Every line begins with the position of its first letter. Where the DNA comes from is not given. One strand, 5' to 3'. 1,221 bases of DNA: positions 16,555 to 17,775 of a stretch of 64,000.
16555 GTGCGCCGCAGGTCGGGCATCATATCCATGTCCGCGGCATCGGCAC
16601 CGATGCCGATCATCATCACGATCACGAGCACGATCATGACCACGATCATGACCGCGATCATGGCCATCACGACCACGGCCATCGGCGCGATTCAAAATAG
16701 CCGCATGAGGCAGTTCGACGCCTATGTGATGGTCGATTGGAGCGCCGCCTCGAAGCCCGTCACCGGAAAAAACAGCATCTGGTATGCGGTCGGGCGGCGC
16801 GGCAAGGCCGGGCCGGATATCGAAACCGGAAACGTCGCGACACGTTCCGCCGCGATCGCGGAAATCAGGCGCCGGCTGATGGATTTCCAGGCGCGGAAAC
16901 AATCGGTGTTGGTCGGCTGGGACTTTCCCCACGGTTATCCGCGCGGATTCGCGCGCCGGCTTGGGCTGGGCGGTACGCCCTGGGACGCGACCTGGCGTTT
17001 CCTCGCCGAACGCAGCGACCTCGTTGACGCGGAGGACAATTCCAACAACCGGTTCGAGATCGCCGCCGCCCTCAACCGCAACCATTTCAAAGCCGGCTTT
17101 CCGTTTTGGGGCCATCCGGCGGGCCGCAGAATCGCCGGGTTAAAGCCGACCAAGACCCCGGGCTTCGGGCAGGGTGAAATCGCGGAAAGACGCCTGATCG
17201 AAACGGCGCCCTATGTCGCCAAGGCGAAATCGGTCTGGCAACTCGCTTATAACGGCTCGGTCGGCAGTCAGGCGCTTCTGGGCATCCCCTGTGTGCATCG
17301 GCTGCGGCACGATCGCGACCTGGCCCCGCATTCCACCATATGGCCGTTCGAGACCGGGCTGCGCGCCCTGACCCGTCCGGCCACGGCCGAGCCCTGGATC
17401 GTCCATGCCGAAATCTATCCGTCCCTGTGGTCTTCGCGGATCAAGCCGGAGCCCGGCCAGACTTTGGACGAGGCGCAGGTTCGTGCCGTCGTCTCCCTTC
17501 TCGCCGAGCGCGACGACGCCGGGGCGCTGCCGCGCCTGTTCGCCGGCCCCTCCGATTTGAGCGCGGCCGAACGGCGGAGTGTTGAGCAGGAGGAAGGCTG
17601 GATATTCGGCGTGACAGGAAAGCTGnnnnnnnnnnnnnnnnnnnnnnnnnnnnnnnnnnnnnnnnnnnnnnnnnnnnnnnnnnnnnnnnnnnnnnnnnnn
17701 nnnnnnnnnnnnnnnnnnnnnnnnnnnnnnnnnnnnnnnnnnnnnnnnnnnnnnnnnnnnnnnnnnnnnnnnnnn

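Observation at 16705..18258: Precorrin-8X methylmutase (CobH) fused to an uncharacterised ~330-aa N-terminal domain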

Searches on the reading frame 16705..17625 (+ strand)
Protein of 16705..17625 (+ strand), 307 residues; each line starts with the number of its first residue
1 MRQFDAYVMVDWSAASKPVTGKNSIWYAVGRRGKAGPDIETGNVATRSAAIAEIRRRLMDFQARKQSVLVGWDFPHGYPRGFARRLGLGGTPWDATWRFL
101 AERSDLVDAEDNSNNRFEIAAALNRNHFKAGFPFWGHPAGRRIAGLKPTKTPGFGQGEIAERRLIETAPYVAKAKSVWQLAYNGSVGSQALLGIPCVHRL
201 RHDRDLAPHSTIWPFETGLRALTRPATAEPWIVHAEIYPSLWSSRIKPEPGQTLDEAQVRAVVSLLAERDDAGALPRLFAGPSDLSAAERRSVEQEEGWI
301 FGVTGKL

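Call 6: find_homologous_proteins(query=window:16705-17625:+, max_evalue=0.001)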
Query window:16705-17625:+ (307 aa): 4139 proteins with E <= 0.001 among 8000 candidates; the best 120 are listed.
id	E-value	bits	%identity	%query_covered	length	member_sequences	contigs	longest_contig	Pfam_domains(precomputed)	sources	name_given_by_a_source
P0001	3.4e-187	640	92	100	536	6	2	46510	PF02570.21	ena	-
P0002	3.8e-76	275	50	99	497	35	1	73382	-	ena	-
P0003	6.1e-76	274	51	99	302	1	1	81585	-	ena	-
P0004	8.6e-76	274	49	100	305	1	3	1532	-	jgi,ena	jgi:hypothetical protein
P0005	1.4e-75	273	51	98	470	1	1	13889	-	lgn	-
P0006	1.5e-75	273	50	99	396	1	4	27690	-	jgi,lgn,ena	jgi:precorrin-8X/cobalt-precorrin-8 methylmutase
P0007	1.8e-75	273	50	99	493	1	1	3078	-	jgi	jgi:hypothetical protein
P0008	3.5e-75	272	50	99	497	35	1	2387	-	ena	-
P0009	6.7e-75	271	52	98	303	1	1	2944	-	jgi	jgi:precorrin-8X/cobalt-precorrin-8 methylmutase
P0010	1.0e-74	270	50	99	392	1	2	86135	-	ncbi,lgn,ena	-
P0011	2.6e-74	269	49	99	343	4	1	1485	-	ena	-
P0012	2.7e-74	269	49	99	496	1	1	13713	-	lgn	-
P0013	2.8e-74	269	50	98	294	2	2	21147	-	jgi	jgi:precorrin-8X/cobalt-precorrin-8 methylmutase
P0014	9.1e-74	267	48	100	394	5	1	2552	-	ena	-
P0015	1.2e-73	267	48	99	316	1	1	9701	-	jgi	jgi:precorrin-8X/cobalt-precorrin-8 methylmutase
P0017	1.8e-73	266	49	100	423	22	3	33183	-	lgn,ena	-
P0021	1.1e-72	263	48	98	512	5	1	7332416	PF02570.21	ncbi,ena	-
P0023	1.4e-72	263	47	99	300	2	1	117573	-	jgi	jgi:hypothetical protein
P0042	2.1e-71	259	47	99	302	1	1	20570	-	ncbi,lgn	ncbi:MAG: cobalamin biosynthesis protein CbiG [Terriglobia bacterium]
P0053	2.0e-70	256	48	100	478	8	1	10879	-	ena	-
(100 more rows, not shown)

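Call 7: search_solved_structures(query=window:16705-17625:+, max_evalue=10, show_alignments=2)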
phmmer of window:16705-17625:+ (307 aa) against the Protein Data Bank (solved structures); distinct sequences matched with E-value up to 10: 0.

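Call 8: search_protein_families(library=pfam, proteins=[P0002, P0006, P0005, P0003, P0017, P0053, P0010, P0042, P0021], max_evalue=0.1)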
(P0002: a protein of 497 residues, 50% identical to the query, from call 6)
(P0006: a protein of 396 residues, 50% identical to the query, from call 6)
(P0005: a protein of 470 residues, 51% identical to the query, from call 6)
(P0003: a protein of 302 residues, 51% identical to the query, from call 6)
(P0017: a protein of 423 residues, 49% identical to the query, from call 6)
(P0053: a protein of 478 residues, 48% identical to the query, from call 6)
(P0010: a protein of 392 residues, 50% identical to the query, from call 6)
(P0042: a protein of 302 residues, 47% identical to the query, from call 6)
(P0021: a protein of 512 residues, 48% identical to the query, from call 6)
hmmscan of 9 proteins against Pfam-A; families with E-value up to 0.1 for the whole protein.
P0002 (497 aa): 0 families

P0006 (396 aa): 0 families

P0005 (470 aa): 0 families

P0003 (302 aa): 0 families

P0017 (423 aa): 0 families

P0053 (478 aa): 1 family
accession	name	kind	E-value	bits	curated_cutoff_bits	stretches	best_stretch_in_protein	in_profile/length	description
PF04250.19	DUF429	-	0.0023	18.1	23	1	35-104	7-67/214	Protein of unknown function (DUF429)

P0010 (392 aa): 0 families

P0042 (302 aa): 0 families

P0021 (512 aa): 1 family
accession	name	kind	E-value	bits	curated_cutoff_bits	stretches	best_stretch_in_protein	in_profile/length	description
PF02570.20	CbiC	-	5.4e-68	229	22.5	1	315-508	2-194/196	Precorrin-8X methylmutase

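Call 12: find_encoding_contigs(protein=P0003, flank=10000, max_places=3)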
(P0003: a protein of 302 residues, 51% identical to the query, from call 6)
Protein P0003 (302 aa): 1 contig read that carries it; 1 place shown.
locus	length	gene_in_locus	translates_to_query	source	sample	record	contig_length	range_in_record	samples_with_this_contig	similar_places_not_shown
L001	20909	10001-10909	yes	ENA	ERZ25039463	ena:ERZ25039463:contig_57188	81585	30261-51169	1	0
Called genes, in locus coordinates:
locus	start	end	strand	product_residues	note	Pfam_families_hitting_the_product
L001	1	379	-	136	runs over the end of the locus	PF04828:GFA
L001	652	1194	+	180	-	PF02283:CobU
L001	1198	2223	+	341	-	PF02492:cobW, PF07683:CobW_C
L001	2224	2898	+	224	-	-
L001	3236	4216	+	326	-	PF02514:CobN-Mg_chel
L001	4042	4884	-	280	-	-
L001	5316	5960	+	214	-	PF02514:CobN-Mg_chel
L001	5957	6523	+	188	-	PF12557:Co_AT_N (weak), PF02572:CobA_CobO_BtuR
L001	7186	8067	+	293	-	PF07685:GATase_3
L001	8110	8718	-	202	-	PF03186:CobD_Cbib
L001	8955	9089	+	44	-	-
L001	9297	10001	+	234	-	PF01903:CbiX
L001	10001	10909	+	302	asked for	-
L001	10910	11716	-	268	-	PF02673:BacA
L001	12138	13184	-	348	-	PF00296:Bac_luciferase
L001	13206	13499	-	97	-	-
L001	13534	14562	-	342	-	PF04932:Wzy_C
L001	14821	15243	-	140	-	PF00334:NDK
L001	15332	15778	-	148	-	PF04364:DNA_pol3_chi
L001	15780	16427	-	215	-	PF00883:Peptidase_M17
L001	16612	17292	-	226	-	PF02789:Peptidase_M17_N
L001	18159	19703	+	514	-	PF03739:LptF_LptG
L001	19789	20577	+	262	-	PF03968:LptD_N (faint)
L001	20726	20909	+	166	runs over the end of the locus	-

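Call 13: find_encoding_contigs(protein=P0002, flank=10000, max_places=3)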
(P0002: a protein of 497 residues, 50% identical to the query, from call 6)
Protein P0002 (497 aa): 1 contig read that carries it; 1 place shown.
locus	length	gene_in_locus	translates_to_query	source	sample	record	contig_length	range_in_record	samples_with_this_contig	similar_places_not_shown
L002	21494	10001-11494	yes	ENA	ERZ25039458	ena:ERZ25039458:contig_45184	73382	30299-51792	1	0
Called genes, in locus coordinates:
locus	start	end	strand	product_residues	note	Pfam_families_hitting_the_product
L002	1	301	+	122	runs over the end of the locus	-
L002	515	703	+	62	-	-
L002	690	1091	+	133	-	PF03965:Penicillinase_R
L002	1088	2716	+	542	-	PF05569:Peptidase_M56, PF01435:Peptidase_M48 (faint), PF12543:DUF3738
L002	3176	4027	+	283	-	PF03524:CagX (weak)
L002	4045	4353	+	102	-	-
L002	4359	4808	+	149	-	-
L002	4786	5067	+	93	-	-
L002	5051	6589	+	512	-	PF02534:T4SS-DNA_transf, PF10412:TrwB_AAD_bind (weak), PF12696:TraG-D_C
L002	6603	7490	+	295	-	-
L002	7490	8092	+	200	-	-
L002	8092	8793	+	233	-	-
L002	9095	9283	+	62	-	-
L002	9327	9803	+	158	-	PF01545:Cation_efflux (faint)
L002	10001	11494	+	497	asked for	-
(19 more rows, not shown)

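Call 14: find_encoding_contigs(protein=P0010, flank=10000, max_places=3)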
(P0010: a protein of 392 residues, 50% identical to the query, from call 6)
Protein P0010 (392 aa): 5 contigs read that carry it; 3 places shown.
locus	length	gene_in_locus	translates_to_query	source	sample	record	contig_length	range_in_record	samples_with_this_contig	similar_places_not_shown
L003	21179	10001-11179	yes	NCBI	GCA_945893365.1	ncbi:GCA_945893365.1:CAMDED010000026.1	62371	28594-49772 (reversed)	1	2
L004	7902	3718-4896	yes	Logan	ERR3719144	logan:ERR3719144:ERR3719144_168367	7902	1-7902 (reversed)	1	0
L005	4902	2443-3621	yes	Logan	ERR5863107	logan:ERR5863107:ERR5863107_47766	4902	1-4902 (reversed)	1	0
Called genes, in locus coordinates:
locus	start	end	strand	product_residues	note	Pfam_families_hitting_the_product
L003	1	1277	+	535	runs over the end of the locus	PF19289:PmbA_TldD_3rd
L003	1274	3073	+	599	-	PF19289:PmbA_TldD_3rd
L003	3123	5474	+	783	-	PF03739:LptF_LptG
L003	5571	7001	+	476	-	PF14224:DUF4331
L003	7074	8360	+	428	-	PF13428:TPR_14 (faint), PF13181:TPR_8 (faint), PF13414:TPR_11 (faint), PF13431:TPR_17 (faint), PF14559:TPR_19 (faint), PF13432:TPR_16 (weak), PF12895:ANAPC3 (weak), PF07719:TPR_2 (weak), +7 more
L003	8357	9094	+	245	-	PF13646:HEAT_2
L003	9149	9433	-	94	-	-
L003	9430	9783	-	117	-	PF05973:Gp49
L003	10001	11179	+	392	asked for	-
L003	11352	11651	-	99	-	PF05016:ParE_toxin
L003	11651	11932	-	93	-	-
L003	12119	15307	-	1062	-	PF00873:ACR_tran, PF03176:MMPL (faint)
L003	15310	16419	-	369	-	PF25917:BSH_RND, PF25973:BSH_CzcB, PF25876:HH_MFP_RND, PF25954:Beta-barrel_RND_2, PF25975:CzcB_C (weak), PF25989:YknX_C (weak)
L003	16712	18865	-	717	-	PF07719:TPR_2 (faint), PF13174:TPR_6 (faint), PF13428:TPR_14 (faint), PF13432:TPR_16 (faint), PF14559:TPR_19 (faint), PF01464:SLT, PF27553:SLT_superhelical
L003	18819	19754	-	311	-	-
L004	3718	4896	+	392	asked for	-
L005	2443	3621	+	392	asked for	-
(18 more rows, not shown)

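Call 15: find_encoding_contigs(protein=P0023, flank=10000, max_places=3)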
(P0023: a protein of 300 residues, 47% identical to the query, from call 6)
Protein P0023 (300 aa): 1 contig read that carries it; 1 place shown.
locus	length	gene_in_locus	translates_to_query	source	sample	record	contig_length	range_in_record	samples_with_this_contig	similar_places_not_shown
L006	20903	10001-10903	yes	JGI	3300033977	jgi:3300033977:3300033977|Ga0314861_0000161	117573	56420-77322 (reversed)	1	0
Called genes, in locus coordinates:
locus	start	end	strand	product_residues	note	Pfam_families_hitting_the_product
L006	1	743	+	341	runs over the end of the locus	PF13623:SurA_N_2, PF13624:SurA_N_3, PF09312:SurA_N, PF13145:Rotamase_2, PF13616:Rotamase_3, PF00639:Rotamase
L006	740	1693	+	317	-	PF01336:tRNA_anti-codon, PF01966:HD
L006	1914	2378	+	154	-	PF07977:FabA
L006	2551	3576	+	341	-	PF01207:Dus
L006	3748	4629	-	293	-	PF00590:TP_methylase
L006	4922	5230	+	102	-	PF09723:Zn_ribbon_8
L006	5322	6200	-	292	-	PF00483:NTP_transferase, PF12804:NTP_transf_3 (weak)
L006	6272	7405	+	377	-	PF00814:TsaD, PF22521:HypF_C_2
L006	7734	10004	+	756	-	PF05378:Hydant_A_N, PF01968:Hydantoinase_A, PF19278:Hydant_A_C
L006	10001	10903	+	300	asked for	-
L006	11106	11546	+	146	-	PF01797:Y1_Tnp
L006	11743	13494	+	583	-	PF02538:Hydantoinase_B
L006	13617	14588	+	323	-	PF01112:Asparaginase_2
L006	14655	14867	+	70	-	PF15919:HicB_lk_antitox, PF21748:UPF0150 (weak)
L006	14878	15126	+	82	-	PF15919:HicB_lk_antitox, PF21748:UPF0150 (weak)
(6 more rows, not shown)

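Call 17: predict_structure(alignment_id=A1)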
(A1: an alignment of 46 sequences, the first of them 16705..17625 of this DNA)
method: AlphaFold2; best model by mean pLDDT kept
length: 307 residues; sequences in the alignment: 46
mean_pLDDT: 94.6   pTM: 0.93
mean pLDDT of the five models: 94.6, 94.5, 93.7, 93.6, 93.5
residues with pLDDT >= 90: 272; 70-90: 32; 50-70: 3; < 50: 0
segments of 3 or more residues with pLDDT < 50: none
pLDDT, mean of each block of 10 residues (from residue 1): 95 97 97 94 98 98 97 97 95 98 93 97 89 92 94 79 88 91 93 98 98 97 88 97 96 98 97 96 96 97 88
secondary structure, 60 per line:
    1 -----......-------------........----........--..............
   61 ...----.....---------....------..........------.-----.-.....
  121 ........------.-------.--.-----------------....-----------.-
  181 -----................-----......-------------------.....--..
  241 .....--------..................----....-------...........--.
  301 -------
elements in order: E6-11 E25-32 E37-44 H47-63 E68-72 H82-85 H92-101 H116-128 H164-167 H186-201 E210-212 E232-236 H239-245 H254-271 H276-279 H287-297

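Call 21: fold_search(model_id=the predicted structure, library=pdb)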
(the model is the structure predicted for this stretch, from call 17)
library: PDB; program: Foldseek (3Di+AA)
matches with E <= 10: 735; with E <= 0.001: 0
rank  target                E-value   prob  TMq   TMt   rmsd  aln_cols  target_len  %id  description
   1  7p7i_AAA              4.0e-02  0.11  0.18  0.18  18.4       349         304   13  Native structure of N-acetylglucosamine kinase from Plesiomonas shigelloides (released 2022-07-27)
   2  4ly7                  4.5e-02  0.28  0.16  0.27   7.4       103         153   16  Ancestral RNase H (released 2014-11-19)
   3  6u8q_K                6.2e-02  0.51  0.14  0.25   4.9        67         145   12  CryoEM structure of HIV-1 cleaved synaptic complex (CSC) intasome (released 2020-02-05)
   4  6jdh_A                6.2e-02  0.35  0.14  0.15   5.6        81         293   12  Crystal structure of N-acetyl mannosmaine kinase from Pasteurella multocida (released 2020-02-05)
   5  5v4w                  6.2e-02  0.23  0.15  0.12  14.8       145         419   12  Human glucokinase in complex with novel indazole activator. (released 2017-05-31)
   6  3vqc_B                7.0e-02  0.44  0.13  0.25   4.9        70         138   16  HIV-1 IN core domain in complex with (5-METHYL-3-PHENYL-1,2-OXAZOL-4-YL)METHANOL (released 2013-01-30)
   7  7l1p_A                7.9e-02  0.47  0.14  0.26   4.9        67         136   15  HIV Integrase Core domain (IN) in complex with dimer-spanning ligand (released 2021-12-22)
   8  9bw9_B                7.9e-02  0.41  0.14  0.16   4.8        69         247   14  Tetrameric Complex of full-length HIV-1 integrase protein bound to the integrase binding domain of LEDGF/p75 (released 2025-06-25)
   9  1rda                  8.4e-02  0.28  0.16  0.27   7.6       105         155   12  CRYSTAL STRUCTURES OF RIBONUCLEASE HI ACTIVE SITE MUTANTS FROM ESCHERICHIA COLI (released 1993-10-31)
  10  3aa3                  8.4e-02  0.21  0.17  0.27   7.6       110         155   12  A52L E. coli RNase HI (released 2010-10-06)
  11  2aa4_A                8.4e-02  0.08  0.18  0.19  21.5       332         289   14  Crystal structure of Escherichia coli putative N-ACETYLMANNOSAMINE KINASE, New York Structural Genomics Consortium (released 2005-07-19)
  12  6m5u_A                9.0e-02  0.66  0.16  0.09   5.0        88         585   19  The coordinates of the monomeric terminase complex in the presence of the ADP-BeF3 (released 2020-10-28)
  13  6w0u                  9.0e-02  0.51  0.14  0.27   4.8        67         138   13  HIV Integrase core domain in complex with inhibitor 2-(2-ethynyl-5-methyl-1-benzofuran-3-yl)acetic acid (released 2021-03-03)
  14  5hg1                  9.6e-02  0.44  0.16  0.06   5.5        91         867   13  Crystal Structure of Human Hexokinase 2 with cmpd 1, a C-2-substituted glucosamine (released 2016-03-30)
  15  1rbs                  9.6e-02  0.25  0.17  0.28   7.5       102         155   14  STRUCTURAL STUDY OF MUTANTS OF ESCHERICHIA COLI RIBONUCLEASE HI WITH ENHANCED THERMOSTABILITY (released 1994-01-31)
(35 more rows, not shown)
